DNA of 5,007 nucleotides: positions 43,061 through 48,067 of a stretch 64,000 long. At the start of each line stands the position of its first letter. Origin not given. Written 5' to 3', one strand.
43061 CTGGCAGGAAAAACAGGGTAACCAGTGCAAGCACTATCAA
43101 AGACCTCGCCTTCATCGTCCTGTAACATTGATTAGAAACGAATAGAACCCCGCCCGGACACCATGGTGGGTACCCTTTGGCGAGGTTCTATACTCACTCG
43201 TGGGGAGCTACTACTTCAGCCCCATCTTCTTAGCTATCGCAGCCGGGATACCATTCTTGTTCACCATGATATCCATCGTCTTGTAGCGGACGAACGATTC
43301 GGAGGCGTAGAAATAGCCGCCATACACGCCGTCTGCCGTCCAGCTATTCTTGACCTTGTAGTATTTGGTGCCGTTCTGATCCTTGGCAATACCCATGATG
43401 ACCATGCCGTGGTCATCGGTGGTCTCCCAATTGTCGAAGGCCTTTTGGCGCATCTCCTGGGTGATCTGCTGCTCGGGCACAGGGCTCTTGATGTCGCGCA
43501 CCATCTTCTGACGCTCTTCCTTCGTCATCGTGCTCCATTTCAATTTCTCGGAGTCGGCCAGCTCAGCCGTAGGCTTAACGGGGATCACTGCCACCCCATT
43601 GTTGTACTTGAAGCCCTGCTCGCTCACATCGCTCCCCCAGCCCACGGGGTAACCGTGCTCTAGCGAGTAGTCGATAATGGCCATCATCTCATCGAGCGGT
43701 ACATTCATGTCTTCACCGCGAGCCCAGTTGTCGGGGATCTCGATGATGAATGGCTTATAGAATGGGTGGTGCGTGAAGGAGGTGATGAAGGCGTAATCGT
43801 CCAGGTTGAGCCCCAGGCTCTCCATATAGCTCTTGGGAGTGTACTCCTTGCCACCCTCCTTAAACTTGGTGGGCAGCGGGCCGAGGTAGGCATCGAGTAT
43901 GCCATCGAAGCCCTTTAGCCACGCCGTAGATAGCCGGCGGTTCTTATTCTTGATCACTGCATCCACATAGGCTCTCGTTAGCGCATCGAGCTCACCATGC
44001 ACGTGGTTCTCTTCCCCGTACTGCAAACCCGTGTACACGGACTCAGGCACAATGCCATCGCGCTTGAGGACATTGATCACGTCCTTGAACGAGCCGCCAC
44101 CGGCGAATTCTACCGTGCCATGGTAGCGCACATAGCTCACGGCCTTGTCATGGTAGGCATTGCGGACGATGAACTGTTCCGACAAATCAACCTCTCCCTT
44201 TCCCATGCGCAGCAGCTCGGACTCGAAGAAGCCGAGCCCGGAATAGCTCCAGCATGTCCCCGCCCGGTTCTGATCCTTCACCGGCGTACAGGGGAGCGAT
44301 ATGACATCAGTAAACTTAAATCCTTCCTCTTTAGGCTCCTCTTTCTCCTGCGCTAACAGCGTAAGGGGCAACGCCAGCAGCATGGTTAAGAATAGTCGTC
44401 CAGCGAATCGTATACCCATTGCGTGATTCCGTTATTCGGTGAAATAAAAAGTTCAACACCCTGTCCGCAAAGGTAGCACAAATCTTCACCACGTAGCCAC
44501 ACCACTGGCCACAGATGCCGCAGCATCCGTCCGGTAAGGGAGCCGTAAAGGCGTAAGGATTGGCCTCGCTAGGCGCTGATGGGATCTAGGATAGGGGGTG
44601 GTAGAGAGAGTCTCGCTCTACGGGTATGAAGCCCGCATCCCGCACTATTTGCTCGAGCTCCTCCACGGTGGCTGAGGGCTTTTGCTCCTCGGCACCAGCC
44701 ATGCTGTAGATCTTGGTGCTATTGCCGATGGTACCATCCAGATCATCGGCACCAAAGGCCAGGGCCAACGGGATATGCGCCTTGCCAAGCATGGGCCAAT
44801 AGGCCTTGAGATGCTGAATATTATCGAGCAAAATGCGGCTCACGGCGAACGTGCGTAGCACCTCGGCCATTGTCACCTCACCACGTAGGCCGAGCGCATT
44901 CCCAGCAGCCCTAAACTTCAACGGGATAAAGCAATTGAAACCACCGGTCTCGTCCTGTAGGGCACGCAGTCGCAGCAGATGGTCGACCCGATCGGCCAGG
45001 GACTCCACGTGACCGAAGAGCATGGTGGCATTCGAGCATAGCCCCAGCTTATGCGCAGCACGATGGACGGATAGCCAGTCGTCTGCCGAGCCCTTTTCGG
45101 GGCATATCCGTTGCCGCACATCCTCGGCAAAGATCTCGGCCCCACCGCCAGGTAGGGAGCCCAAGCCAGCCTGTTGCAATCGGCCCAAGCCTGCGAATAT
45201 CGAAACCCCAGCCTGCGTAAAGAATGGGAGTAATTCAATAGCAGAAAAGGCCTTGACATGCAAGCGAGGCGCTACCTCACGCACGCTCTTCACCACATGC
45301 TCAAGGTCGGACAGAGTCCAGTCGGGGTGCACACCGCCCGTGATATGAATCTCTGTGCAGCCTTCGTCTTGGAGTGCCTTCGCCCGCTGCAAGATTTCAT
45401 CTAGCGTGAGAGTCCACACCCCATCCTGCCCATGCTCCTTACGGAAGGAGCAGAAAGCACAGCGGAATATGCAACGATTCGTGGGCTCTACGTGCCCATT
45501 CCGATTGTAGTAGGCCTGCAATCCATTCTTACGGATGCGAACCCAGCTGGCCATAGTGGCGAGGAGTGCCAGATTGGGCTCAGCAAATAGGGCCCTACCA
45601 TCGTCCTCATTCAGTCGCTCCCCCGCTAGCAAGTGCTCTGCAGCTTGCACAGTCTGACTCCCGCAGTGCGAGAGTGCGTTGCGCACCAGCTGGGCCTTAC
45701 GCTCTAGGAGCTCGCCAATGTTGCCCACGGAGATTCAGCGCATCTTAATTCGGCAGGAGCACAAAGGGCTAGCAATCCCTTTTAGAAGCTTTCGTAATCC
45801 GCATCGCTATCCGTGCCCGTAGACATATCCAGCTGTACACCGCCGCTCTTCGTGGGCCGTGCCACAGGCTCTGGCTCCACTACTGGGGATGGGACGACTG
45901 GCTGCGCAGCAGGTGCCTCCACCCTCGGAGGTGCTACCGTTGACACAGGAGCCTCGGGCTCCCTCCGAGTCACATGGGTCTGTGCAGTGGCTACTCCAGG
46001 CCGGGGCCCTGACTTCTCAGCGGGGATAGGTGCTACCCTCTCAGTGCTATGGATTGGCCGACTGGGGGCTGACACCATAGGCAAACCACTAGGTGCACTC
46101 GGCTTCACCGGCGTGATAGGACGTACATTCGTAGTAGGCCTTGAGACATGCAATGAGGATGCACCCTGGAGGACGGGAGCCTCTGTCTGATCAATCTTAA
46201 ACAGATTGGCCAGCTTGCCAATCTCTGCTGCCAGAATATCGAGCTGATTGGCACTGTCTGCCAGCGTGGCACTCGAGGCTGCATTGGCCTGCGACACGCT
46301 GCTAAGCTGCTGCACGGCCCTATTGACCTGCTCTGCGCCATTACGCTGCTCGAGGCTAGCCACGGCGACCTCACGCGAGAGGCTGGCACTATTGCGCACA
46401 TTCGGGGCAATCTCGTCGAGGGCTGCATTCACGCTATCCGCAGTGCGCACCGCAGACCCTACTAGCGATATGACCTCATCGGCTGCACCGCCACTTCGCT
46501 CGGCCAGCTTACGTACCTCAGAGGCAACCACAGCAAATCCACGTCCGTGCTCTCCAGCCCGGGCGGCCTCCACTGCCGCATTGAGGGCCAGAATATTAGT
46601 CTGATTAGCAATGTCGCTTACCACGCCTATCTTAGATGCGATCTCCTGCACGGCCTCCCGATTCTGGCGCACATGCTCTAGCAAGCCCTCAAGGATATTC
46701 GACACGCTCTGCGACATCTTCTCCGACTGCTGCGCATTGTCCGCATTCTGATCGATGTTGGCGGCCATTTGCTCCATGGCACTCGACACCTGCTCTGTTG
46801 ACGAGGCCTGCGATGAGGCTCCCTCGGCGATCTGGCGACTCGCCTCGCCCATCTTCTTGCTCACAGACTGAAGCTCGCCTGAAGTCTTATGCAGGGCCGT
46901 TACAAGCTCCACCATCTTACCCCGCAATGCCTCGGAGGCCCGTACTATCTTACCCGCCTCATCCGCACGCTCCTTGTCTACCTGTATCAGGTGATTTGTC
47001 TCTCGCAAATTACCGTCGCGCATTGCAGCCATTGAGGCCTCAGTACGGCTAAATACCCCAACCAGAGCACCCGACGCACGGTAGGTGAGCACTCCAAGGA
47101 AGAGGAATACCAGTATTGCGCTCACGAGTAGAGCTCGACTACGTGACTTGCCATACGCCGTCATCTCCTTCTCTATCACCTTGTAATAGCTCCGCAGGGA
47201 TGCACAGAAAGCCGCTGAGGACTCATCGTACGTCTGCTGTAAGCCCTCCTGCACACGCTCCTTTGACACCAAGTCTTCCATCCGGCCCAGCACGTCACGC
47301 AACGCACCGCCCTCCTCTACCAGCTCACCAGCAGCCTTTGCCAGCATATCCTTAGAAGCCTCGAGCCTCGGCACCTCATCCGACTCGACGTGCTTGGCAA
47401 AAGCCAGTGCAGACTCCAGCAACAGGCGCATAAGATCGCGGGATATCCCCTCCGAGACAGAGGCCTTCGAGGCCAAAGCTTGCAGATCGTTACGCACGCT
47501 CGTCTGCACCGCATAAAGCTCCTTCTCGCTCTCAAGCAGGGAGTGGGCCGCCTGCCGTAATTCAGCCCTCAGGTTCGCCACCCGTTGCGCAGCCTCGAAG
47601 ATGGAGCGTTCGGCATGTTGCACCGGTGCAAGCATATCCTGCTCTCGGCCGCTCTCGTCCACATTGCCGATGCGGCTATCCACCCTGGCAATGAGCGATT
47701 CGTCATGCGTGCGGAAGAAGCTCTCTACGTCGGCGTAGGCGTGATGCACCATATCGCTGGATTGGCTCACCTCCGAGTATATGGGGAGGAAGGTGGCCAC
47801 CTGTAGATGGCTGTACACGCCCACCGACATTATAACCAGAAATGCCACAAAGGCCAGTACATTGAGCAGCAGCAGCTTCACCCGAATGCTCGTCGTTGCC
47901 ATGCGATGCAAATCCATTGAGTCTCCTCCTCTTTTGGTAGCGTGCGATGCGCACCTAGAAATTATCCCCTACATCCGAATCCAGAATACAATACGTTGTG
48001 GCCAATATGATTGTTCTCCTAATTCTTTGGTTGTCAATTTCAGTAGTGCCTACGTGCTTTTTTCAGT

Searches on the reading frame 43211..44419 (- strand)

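Call 73: search_protein_families(library=pfam, proteins=[window:43211-44419:-], max_evalue=0.0001)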
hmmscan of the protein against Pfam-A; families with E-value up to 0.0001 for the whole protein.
window:43211-44419:- (402 aa): 2 families
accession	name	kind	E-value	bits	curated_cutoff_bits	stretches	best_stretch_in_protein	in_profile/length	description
PF03051.21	Peptidase_C1_2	-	3.2e-17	62.9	22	1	328-398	352-423/438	Peptidase C1-like family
PF00112.29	Peptidase_C1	-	3.6e-12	47.3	20.7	1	44-138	14-96/220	Papain family cysteine protease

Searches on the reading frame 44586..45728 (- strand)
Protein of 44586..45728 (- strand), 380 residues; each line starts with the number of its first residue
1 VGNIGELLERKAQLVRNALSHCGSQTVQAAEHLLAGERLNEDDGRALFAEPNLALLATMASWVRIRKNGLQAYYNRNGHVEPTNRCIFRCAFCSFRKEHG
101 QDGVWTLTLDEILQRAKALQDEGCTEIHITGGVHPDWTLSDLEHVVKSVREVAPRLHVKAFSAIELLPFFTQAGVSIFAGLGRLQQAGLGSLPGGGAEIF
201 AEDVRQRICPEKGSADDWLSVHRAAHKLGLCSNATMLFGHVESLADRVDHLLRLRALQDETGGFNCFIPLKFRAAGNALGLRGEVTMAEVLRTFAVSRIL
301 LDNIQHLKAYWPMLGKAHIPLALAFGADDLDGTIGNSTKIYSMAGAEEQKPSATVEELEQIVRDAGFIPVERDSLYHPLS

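Call 73: search_protein_families(library=pfam, proteins=[window:44586-45728:-], max_evalue=0.0001)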
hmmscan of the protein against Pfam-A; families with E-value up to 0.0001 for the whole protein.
window:44586-45728:- (380 aa): 2 families
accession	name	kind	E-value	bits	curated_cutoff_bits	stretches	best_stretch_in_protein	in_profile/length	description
PF04055.27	Radical_SAM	-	5.4e-17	62.9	29.5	1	80-251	1-163/166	Radical SAM superfamily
PF19288.4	CofH_C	-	4.4e-16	59.3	27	1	263-377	3-117/125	CofH/MqnC C-terminal region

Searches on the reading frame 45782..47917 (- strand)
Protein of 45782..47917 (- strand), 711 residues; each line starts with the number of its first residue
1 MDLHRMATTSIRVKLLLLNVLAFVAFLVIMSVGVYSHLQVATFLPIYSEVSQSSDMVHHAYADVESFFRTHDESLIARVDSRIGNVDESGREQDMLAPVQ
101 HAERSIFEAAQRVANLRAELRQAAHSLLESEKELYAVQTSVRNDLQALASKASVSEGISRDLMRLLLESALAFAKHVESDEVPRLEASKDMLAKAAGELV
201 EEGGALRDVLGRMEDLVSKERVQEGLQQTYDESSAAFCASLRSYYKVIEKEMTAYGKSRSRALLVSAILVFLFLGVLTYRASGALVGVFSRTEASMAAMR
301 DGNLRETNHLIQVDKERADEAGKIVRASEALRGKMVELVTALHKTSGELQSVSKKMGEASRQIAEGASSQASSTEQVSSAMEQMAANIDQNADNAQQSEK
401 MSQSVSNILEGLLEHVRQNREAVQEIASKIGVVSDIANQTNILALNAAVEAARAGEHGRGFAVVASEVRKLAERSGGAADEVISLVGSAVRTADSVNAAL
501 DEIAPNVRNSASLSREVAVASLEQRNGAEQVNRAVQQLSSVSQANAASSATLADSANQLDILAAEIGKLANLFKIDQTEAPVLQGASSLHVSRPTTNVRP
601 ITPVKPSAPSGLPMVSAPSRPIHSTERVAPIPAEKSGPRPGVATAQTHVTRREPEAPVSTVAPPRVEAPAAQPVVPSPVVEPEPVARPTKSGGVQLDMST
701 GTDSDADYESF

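Call 35: search_protein_families(library=pfam, proteins=[window:45782-47917:-], max_evalue=0.0001)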
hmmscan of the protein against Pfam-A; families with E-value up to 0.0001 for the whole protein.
window:45782-47917:- (711 aa): 1 family
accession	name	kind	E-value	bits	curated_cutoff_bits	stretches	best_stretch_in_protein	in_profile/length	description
PF00015.26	MCPsignal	-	4.5e-32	111.7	34.6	1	393-560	2-169/172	Methyl-accepting chemotaxis protein (MCP) signalling domain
